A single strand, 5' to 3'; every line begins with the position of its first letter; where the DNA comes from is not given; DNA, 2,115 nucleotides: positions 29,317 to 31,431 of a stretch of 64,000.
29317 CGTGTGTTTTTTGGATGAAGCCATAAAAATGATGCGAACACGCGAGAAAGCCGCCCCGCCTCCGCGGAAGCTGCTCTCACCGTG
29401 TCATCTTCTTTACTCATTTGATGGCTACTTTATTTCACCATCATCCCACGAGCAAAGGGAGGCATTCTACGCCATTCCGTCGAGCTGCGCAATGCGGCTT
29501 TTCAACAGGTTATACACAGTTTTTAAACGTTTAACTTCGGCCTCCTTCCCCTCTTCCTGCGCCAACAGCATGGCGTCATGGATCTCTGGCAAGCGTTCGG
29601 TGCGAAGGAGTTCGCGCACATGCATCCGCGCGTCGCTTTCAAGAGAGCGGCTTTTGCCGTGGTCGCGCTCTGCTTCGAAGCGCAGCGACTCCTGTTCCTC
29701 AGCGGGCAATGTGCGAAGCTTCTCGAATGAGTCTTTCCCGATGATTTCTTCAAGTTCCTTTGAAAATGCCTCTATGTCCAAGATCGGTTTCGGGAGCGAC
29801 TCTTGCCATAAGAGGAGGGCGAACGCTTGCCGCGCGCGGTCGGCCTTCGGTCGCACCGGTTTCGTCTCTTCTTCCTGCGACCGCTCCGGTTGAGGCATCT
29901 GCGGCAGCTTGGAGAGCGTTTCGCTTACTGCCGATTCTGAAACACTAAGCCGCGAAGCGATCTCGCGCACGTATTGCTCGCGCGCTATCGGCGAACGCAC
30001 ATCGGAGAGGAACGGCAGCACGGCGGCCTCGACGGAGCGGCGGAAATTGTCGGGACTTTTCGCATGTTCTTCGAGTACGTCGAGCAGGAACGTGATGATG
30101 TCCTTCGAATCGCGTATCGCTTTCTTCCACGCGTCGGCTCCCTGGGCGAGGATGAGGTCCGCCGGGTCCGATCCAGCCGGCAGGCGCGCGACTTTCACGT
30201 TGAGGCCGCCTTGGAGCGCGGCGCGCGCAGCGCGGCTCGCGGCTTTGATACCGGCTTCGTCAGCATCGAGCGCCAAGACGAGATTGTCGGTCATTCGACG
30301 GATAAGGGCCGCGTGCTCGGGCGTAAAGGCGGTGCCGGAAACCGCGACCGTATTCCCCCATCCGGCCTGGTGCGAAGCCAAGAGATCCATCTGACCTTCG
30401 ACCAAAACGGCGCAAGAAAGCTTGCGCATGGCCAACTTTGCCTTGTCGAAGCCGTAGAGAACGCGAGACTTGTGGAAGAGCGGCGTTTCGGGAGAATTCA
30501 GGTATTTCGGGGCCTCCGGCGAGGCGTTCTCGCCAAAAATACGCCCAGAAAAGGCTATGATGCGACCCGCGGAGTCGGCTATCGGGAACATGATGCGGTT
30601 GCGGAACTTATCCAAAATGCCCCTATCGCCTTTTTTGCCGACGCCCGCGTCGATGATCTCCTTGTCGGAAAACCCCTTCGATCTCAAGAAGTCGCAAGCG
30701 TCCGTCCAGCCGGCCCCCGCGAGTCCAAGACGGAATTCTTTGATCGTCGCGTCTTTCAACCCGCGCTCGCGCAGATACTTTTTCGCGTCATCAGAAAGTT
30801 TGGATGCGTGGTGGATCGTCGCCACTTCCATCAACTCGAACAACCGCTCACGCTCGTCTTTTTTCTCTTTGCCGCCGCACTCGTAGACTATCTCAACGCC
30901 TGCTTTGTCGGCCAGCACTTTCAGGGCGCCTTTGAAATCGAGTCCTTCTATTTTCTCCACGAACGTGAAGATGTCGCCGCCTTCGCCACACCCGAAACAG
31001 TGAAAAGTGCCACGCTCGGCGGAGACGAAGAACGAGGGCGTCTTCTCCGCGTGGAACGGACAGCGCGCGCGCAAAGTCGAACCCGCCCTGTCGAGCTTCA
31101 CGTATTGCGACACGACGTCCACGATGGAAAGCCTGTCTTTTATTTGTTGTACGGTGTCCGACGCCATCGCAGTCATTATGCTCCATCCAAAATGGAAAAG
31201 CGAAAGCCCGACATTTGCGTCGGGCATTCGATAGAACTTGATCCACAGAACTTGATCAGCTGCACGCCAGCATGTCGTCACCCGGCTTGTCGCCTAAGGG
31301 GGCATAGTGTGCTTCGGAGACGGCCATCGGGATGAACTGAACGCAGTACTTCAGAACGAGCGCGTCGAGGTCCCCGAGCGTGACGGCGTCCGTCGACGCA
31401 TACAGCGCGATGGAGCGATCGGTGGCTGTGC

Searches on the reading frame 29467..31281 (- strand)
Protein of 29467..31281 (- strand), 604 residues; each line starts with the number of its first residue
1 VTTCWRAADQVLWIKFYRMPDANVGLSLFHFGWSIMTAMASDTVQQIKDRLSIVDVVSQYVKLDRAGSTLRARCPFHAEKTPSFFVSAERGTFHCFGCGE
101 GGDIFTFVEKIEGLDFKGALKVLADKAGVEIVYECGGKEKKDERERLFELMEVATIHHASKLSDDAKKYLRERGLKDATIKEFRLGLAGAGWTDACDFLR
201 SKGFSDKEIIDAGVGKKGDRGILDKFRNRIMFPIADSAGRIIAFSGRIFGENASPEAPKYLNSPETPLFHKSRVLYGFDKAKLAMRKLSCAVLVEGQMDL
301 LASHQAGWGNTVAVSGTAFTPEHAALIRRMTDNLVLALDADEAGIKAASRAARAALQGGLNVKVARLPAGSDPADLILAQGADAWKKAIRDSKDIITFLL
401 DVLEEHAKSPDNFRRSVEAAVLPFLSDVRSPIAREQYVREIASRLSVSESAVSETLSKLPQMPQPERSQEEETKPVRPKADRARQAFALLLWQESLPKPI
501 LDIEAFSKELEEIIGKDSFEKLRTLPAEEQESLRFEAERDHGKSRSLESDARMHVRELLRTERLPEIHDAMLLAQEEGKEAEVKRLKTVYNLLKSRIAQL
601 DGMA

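Call 78: search_protein_families(library=pfam, proteins=[window:29467-31281:-], max_evalue=0.00001)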
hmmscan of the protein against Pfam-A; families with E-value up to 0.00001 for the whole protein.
window:29467-31281:- (604 aa): 5 families
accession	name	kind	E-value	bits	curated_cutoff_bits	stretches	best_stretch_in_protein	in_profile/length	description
PF08275.17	DNAG_N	-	6.2e-38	130.2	26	1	161-282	9-128/128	DNA primase catalytic core, N-terminal domain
PF01807.25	Zn_ribbon_DnaG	-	4.7e-34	116.6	24.9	1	41-134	3-96/98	CHC2 zinc finger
PF13155.12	Toprim_2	-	7.2e-20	71.6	22.1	1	292-376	1-87/88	Toprim-like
PF13662.12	Toprim_4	-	1e-17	64.6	25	1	290-364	2-83/85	Toprim domain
PF01751.28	Toprim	-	5.1e-10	39.8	23.1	1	292-365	3-94/96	Toprim domain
